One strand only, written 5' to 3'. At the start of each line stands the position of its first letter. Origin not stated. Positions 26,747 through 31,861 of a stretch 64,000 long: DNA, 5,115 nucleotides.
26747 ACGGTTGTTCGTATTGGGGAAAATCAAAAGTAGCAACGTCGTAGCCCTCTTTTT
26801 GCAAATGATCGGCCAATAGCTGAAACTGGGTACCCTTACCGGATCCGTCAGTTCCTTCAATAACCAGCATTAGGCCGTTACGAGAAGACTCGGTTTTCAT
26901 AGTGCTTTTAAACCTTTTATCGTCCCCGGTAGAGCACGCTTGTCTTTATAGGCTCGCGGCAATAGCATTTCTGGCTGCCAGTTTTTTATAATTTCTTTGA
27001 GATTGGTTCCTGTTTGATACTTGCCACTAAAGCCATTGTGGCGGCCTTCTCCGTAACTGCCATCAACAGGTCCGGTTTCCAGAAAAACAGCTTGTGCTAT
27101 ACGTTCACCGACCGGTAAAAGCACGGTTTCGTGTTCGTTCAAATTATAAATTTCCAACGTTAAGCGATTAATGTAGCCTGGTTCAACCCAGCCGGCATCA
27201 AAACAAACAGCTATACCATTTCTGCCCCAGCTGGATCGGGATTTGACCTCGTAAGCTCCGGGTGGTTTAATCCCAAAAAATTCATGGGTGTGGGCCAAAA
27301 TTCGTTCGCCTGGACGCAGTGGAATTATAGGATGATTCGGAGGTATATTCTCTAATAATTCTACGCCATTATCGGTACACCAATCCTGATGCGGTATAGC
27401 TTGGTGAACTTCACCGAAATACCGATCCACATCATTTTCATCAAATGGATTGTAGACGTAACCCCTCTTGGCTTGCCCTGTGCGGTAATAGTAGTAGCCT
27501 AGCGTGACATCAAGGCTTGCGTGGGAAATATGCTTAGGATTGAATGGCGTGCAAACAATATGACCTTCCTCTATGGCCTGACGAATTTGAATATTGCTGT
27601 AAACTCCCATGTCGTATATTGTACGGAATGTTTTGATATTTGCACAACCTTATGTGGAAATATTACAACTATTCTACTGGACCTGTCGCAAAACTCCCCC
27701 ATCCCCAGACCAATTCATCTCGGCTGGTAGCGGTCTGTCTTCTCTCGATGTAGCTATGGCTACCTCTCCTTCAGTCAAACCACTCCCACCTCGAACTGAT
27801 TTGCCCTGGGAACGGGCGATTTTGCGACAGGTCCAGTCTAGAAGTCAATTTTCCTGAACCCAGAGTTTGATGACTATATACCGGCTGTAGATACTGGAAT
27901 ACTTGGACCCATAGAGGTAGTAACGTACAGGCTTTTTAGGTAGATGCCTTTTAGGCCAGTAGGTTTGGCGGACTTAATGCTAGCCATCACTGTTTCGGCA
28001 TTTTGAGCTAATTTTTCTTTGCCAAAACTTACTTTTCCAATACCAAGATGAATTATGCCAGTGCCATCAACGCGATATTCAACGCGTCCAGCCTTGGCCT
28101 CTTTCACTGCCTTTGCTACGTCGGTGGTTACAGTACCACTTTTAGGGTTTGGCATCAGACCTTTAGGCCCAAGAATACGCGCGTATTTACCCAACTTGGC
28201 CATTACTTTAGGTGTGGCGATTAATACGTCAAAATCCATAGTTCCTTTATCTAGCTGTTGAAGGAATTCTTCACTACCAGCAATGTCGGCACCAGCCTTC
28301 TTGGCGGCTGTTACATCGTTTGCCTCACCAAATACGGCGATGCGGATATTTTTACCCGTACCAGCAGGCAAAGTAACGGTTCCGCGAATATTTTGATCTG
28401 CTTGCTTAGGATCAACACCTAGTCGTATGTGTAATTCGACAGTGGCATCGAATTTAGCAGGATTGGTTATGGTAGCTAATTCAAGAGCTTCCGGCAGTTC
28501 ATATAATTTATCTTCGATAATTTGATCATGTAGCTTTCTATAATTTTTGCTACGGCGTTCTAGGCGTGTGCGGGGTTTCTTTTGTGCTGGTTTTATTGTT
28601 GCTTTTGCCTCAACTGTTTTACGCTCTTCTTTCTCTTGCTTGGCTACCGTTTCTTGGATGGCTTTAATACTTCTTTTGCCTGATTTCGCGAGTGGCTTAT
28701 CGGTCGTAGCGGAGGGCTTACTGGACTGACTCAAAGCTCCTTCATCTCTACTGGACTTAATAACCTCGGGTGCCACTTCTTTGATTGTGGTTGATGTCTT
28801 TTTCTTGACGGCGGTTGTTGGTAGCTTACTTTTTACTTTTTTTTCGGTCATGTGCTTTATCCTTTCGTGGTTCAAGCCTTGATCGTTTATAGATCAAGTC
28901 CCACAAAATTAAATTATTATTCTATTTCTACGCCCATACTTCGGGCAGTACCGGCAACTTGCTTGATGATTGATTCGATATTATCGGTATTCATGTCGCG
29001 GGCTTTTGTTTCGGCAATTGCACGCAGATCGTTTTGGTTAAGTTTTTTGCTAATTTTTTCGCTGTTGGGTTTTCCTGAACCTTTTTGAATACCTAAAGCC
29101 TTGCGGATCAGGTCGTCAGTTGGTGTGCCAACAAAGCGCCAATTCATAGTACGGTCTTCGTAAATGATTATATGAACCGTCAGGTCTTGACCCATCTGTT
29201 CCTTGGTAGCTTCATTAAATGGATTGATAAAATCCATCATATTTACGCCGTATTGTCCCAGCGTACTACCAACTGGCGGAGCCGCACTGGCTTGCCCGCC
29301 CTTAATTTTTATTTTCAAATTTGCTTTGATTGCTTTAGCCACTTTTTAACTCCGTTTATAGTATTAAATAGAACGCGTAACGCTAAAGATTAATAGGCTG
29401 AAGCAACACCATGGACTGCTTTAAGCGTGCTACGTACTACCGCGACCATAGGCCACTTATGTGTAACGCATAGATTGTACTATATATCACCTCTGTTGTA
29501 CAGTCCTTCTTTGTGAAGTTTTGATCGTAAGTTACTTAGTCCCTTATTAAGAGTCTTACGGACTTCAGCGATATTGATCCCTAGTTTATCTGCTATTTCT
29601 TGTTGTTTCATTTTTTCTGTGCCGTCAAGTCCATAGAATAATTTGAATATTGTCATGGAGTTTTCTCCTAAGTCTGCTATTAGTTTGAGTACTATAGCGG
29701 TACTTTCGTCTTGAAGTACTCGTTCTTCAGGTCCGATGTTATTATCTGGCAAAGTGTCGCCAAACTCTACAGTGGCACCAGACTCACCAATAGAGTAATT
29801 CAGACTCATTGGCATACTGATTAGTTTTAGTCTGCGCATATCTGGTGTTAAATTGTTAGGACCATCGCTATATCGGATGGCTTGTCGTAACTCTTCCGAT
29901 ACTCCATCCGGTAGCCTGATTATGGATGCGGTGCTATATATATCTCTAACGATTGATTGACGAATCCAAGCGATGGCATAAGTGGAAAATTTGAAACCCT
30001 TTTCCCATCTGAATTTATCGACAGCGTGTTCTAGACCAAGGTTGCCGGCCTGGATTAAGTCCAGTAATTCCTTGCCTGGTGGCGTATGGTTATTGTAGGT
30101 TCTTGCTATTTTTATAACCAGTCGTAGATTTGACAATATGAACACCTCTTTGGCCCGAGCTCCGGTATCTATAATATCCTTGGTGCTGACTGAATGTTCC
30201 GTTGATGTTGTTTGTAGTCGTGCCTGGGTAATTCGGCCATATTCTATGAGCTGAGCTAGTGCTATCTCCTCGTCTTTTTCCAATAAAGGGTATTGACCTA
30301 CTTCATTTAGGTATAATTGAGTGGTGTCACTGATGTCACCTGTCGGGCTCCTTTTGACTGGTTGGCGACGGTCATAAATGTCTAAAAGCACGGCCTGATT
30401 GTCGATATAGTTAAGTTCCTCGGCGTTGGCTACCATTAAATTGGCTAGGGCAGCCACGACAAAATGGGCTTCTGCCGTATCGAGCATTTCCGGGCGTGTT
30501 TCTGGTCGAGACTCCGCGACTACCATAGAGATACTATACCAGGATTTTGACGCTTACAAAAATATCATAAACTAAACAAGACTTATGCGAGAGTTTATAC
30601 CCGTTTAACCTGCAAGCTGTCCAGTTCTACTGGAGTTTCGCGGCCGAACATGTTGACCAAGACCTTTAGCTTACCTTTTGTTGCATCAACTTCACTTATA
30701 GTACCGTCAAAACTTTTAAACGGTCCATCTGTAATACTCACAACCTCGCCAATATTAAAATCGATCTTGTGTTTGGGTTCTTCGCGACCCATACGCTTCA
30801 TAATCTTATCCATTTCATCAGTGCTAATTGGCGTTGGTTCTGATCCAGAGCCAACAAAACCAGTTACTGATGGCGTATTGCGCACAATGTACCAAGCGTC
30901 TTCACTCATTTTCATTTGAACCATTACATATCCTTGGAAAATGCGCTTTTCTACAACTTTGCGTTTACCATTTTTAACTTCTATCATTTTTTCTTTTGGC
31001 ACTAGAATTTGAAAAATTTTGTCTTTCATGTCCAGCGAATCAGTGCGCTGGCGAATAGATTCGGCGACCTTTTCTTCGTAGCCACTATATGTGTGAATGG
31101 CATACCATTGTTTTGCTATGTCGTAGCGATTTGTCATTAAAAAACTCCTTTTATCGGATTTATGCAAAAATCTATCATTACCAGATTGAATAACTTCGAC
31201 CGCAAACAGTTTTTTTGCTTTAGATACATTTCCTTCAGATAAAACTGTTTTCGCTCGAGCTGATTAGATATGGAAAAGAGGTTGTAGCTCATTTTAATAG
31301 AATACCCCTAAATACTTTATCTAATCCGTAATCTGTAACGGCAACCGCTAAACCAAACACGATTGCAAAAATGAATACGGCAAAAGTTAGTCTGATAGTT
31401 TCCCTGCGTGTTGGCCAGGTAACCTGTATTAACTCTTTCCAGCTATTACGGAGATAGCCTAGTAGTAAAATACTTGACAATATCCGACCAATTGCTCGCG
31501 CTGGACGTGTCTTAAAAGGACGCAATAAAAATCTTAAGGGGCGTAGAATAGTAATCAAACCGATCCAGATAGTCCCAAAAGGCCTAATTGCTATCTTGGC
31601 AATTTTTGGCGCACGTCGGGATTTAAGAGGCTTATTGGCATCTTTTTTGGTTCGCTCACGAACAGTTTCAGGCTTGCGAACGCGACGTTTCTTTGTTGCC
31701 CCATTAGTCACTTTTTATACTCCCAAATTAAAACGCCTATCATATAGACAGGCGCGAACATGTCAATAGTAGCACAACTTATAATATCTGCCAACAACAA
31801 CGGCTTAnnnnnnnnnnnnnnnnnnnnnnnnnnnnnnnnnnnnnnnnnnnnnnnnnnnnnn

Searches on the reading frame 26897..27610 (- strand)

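Call 55: search_protein_families(library=pfam, proteins=[window:26897-27610:-], max_evalue=0.001)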
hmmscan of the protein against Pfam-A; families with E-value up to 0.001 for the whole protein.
window:26897-27610:- (237 aa): 1 family
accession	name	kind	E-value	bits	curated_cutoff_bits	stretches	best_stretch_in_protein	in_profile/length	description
PF22769.1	DCD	-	1e-30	107.3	27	1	4-178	2-152/153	dCTP deaminase-like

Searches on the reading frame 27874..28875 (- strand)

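Call 55: search_protein_families(library=pfam, proteins=[window:27874-28875:-], max_evalue=0.001)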
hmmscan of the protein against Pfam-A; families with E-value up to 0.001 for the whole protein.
window:27874-28875:- (333 aa): 1 family
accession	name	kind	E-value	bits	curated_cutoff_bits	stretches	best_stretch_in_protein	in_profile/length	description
PF00687.26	Ribosomal_L1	-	6.4e-62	209.1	32.2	1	139-324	6-198/198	Ribosomal protein L1p/L10e family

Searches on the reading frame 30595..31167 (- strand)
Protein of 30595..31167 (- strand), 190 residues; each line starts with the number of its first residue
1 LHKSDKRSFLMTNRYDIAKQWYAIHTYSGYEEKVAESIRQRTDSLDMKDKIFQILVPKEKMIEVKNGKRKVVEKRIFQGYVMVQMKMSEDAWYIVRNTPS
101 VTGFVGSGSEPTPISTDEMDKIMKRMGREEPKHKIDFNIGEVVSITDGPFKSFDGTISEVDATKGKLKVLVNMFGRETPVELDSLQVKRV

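Call 36: search_protein_families(library=pfam, proteins=[window:30595-31167:-], max_evalue=0.001)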
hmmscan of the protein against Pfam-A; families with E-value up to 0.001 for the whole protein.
window:30595-31167:- (190 aa): 1 family
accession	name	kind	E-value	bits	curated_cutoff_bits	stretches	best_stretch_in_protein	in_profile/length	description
PF02357.24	NusG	-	2.2e-30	105.4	22.2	1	19-123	1-93/93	Transcription termination factor nusG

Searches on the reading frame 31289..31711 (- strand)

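Call 36: search_protein_families(library=pfam, proteins=[window:31289-31711:-], max_evalue=0.001)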
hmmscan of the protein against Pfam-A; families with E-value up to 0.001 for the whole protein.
window:31289-31711:- (140 aa): 1 family
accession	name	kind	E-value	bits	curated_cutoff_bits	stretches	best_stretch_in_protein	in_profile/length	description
PF00584.25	SecE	-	2.9e-15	56.4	22.7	1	86-137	3-54/55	SecE/Sec61-gamma subunits of protein translocation complex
